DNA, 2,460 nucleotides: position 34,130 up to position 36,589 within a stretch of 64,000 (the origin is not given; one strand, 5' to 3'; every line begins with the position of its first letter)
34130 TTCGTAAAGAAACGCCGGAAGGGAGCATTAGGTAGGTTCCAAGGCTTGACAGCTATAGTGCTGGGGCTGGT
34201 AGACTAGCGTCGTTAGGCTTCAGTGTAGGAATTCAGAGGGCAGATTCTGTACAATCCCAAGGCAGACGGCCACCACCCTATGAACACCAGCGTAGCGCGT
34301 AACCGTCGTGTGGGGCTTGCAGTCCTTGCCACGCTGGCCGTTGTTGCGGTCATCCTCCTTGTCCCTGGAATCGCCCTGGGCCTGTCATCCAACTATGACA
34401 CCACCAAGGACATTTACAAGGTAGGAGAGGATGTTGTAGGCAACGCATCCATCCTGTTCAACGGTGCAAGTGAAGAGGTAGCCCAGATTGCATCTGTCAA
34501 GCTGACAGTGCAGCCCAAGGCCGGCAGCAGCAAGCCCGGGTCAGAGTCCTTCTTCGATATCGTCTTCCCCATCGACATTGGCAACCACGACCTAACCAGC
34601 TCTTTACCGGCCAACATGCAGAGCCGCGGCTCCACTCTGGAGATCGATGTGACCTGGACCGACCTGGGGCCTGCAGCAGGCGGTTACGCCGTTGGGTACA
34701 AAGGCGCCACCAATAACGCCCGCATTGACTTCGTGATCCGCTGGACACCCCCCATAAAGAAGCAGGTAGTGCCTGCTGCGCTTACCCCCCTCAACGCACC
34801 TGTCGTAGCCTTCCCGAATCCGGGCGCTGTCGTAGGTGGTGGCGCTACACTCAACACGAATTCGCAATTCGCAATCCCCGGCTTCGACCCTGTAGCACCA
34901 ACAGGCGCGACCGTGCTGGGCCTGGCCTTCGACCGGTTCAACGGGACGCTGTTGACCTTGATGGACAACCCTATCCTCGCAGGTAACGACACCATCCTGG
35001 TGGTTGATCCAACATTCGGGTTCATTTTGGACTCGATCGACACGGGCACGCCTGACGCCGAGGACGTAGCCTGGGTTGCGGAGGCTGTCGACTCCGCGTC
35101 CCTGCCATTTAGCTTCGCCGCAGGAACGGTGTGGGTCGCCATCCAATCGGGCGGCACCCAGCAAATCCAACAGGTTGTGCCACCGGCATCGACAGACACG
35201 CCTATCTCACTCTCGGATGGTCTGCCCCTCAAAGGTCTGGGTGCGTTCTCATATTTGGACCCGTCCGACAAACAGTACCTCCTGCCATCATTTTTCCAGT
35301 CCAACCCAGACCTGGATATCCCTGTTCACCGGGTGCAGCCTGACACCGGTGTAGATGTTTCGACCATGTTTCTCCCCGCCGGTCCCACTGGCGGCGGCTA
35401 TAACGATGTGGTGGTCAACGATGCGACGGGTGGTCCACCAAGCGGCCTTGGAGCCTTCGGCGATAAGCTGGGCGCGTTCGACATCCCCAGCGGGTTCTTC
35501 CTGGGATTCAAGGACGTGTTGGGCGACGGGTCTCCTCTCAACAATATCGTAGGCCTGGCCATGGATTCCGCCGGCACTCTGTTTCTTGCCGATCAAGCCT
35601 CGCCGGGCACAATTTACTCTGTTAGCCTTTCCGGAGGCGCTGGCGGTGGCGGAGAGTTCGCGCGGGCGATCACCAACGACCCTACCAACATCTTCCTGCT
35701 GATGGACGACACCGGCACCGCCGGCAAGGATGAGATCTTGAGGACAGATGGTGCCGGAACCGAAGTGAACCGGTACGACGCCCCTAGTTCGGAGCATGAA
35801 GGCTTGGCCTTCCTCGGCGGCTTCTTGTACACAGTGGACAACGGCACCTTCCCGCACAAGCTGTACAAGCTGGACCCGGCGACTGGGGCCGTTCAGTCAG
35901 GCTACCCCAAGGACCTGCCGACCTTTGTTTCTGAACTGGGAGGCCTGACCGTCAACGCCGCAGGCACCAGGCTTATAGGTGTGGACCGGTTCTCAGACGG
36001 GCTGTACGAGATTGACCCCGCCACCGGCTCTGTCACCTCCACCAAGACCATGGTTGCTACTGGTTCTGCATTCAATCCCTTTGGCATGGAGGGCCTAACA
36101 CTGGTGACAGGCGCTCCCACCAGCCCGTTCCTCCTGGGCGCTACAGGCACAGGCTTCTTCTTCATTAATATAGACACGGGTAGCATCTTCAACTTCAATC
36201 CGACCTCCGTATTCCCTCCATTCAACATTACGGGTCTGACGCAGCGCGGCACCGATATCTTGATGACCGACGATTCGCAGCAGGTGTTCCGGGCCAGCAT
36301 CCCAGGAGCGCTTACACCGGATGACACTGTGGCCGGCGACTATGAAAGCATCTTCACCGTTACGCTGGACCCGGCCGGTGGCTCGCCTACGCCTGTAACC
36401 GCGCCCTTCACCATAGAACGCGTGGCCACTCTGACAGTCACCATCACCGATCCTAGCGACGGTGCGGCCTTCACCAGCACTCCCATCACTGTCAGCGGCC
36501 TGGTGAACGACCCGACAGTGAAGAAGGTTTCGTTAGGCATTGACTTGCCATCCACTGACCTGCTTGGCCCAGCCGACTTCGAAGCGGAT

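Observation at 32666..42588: Ten-kb locus of three giant cell-surface proteins with three different anchoring solutions and no recognisable enzymatic partner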

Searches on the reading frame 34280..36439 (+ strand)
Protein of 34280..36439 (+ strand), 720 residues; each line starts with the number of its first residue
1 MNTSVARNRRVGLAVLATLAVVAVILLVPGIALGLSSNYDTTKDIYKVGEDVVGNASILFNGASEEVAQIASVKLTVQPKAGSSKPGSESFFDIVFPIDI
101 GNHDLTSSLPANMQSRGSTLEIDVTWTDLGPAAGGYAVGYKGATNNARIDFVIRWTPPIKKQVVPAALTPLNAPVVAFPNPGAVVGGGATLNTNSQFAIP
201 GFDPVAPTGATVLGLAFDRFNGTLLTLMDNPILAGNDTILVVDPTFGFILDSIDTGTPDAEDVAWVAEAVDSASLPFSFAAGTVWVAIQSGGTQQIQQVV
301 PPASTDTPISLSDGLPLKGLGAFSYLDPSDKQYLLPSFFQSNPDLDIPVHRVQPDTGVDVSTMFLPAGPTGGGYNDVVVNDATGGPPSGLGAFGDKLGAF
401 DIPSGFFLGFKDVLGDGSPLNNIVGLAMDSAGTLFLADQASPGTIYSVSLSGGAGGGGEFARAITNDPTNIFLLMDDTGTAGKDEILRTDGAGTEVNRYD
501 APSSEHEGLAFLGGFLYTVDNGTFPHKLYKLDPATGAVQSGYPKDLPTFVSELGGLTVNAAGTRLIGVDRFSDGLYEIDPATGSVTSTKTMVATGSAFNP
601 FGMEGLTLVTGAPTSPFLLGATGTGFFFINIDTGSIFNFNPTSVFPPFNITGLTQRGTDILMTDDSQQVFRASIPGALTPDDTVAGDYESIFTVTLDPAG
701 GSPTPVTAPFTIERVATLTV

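Call 82: predict_structure(alignment_id=A4)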
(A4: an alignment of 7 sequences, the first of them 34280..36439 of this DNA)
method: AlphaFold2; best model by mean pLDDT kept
length: 720 residues; sequences in the alignment: 7
mean_pLDDT: 69.4   pTM: 0.43
mean pLDDT of the five models: 69.4, 69.0, 65.6, 62.5, 61.2
residues with pLDDT >= 90: 68; 70-90: 339; 50-70: 163; < 50: 150
segments of 3 or more residues with pLDDT < 50: 1-13, 22-33, 63-66, 131-144, 162-168, 184-189, 202-207, 274-276, 323-345, 350-362, 368-372, 402-406, 452-458, 478-481, 641-647, 675-681, 717-720
pLDDT, mean of each block of 10 residues (from residue 1): 33 48 41 64 81 84 53 87 79 84 89 82 79 37 61 84 44 67 45 68 50 80 83 74 82 83 68 51 76 73 62 55 40 35 48 44 49 62 58 69 51 73 79 81 79 40 87 73 79 83 87 93 89 92 91 88 88 87 89 65 81 72 74 71 51 83 75 54 75 72 79 60
secondary structure, 60 per line:
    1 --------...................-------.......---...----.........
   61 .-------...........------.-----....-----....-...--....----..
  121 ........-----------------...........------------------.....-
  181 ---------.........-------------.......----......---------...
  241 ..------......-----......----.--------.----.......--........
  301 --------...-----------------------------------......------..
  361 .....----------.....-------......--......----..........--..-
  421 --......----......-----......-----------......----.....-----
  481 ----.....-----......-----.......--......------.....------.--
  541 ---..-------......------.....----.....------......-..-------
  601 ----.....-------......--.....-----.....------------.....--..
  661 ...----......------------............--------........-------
elements in order (helices of 4 or more, strands of 3 or more residues): H9-27 E35-41 E45-47 E52-61 E69-79 E92-95 E101-104 H111-114 E119-128 E146-156 E175-179 E190-198 E212-218 E223-228 E238-242 E249-254 E260-265 E284-290 E293-300 E309-311 E347-352 E359-365 E376-380 E388-393 E396-401 E406-415 E423-428 E433-438 E444-449 E461-466 E471-475 E485-489 E495-500 E506-512 E515-520 E527-531 E553-558 E565-569 E574-578 E585-590 E605-609 E617-622 E625-629 E635-639 E652-656 E659-663 E668-673 E686-697 E706-713

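Call 85: fold_search(model_id=the predicted structure, library=pdb)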
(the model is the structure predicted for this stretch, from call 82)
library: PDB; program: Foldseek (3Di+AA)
matches with E <= 10: 1496; with E <= 0.001: 646
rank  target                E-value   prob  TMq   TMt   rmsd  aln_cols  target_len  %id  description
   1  1pgu_A                2.9e-11  1.00  0.22  0.25  19.2       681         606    9  YEAST ACTIN INTERACTING PROTEIN 1 (AIP1), Se-Met PROTEIN, MONOCLINIC CRYSTAL FORM (released 2003-07-15)
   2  1pgu_B                4.6e-11  1.00  0.24  0.27  30.2       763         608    9  YEAST ACTIN INTERACTING PROTEIN 1 (AIP1), Se-Met PROTEIN, MONOCLINIC CRYSTAL FORM (released 2003-07-15)
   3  7d4i_B1               4.8e-11  1.00  0.20  0.19  22.7       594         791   10  Cryo-EM structure of 90S small ribosomal precursors complex with the DEAH-box RNA helicase Dhr1 (State F) (released 2021-10-06)
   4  9n73_LO               2.5e-10  1.00  0.19  0.18  21.1       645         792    8  SSU processome maturation and disassembly, State G (released 2025-10-29)
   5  5oql_A                4.7e-10  1.00  0.20  0.18  21.6       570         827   12  Cryo-EM structure of the 90S pre-ribosome from Chaetomium thermophilum (released 2017-10-11)
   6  6lqr_B1               5.9e-10  1.00  0.20  0.19  22.3       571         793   11  Cryo-EM structure of 90S small subunit preribosomes in transition states (State C) (released 2020-09-16)
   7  6g6o_A                7.5e-10  1.00  0.18  0.35  20.6       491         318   13  Crystal structure of the computationally designed Ika8 protein: crystal packing No.1 in P63 (released 2018-11-28)
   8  6y7n_A                8.2e-10  1.00  0.18  0.35  20.6       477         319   11  The crystal structure of the eight-bladed symmetrical designer protein Tako8 in the presence of tellurotungstic Anders (released 2020-12-16)
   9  6zqd_UA               8.2e-10  1.00  0.19  0.18  21.0       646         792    8  Cryo-EM structure of the 90S pre-ribosome from Saccharomyces cerevisiae, state Post-A1 (released 2020-09-23)
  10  6u42_5L               8.6e-10  1.00  0.21  0.23  19.9       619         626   10  Natively decorated ciliary doublet microtubule (released 2019-11-13)
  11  9bfp_A                9.1e-10  1.00  0.17  0.13  34.1       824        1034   10  Cryo-EM structure of Sevenless extracellular domain (monomer) (released 2025-01-29)
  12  7mq8_LN               9.5e-10  1.00  0.16  0.17  23.9       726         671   11  Cryo-EM structure of the human SSU processome, state pre-A1 (released 2021-09-22)
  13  9bhx                  9.5e-10  1.00  0.16  0.12  40.1       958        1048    9  Structure of the extracellular domain of Protein Sevenless (released 2025-01-22)
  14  3v9f_A                1.0e-09  1.00  0.19  0.19  25.1       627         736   10  Crystal Structure of the extracellular domain of the putative hybrid two component system BT3049 from B. thetaiotaomic (released 2012-03-14)
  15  3ott_B                1.3e-09  1.00  0.19  0.19  23.4       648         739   11  Crystal Structure of the extracellular domain of the putative one component system BT4673 from B. thetaiotaomicron (released 2011-08-10)
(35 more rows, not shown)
